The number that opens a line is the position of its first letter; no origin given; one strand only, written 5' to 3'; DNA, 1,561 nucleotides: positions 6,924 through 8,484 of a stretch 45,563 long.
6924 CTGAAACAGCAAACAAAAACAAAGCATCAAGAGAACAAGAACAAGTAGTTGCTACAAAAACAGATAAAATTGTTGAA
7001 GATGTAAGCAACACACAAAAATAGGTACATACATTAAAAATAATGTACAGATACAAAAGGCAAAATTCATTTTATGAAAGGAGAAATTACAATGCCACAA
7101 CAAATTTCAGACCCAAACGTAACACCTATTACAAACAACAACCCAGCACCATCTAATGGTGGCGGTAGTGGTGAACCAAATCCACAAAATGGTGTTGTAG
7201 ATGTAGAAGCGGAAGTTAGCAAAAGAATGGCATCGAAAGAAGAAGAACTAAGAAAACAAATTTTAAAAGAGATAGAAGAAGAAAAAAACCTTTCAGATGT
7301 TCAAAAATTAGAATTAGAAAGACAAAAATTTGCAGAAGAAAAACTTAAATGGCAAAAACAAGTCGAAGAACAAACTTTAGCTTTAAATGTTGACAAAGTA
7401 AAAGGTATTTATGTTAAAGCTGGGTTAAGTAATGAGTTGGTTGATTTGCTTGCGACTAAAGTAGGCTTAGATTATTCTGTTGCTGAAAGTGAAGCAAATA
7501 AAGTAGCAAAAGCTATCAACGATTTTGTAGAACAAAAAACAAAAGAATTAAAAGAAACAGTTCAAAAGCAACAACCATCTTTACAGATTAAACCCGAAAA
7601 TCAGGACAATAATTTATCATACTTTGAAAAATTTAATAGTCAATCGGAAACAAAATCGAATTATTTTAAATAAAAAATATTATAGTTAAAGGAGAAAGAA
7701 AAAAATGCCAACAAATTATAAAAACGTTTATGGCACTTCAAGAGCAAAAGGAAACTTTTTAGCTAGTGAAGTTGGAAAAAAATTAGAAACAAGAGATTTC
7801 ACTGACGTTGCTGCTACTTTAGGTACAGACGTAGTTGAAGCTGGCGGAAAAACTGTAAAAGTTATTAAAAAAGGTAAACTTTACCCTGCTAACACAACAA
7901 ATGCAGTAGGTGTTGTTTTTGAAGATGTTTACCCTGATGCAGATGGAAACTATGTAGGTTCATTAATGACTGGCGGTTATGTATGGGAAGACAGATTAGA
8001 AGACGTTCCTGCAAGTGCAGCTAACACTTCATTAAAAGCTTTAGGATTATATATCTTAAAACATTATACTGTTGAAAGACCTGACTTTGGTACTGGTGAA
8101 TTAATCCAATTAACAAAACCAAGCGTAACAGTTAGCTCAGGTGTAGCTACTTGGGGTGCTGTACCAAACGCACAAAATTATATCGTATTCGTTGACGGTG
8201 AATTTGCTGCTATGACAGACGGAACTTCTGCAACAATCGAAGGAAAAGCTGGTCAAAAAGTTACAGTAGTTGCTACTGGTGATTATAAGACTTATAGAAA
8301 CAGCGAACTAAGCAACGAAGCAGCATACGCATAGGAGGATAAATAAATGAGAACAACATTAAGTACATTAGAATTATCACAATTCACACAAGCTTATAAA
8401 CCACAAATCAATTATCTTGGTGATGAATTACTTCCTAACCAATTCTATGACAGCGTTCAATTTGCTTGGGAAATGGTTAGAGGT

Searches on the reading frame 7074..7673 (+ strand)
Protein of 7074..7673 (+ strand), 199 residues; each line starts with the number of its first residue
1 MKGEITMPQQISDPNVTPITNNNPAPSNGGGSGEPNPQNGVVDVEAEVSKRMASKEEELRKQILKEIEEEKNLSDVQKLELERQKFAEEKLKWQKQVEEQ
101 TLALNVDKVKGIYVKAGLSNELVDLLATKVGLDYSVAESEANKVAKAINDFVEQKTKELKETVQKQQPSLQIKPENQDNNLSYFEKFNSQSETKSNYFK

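Call 15: search_protein_families(library=phrogs, proteins=[window:7074-7673:+], max_evalue=0.01)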
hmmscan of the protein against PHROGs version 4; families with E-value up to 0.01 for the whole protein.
window:7074-7673:+ (199 aa): 2 families
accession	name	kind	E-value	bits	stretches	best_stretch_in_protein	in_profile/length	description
phrog_172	-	head and packaging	3.2e-05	25.1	1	33-180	49-191/229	head scaffolding protein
phrog_1793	-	head and packaging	9.2e-05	23.7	1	13-114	11-117/193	head scaffolding protein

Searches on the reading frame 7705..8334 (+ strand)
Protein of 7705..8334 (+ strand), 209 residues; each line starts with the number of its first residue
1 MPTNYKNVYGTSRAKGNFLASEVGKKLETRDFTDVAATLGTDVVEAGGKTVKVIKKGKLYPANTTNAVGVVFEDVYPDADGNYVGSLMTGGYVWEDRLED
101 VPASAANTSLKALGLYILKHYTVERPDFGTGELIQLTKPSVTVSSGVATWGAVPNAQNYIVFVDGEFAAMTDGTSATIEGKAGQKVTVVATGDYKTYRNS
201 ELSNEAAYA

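Call 15: search_protein_families(library=phrogs, proteins=[window:7705-8334:+], max_evalue=0.01)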
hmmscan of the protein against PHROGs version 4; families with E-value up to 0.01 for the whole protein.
window:7705-8334:+ (209 aa): 1 family
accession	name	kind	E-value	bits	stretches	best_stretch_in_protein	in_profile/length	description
phrog_909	-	head and packaging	5.9e-10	40.3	1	31-114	28-108/113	major head protein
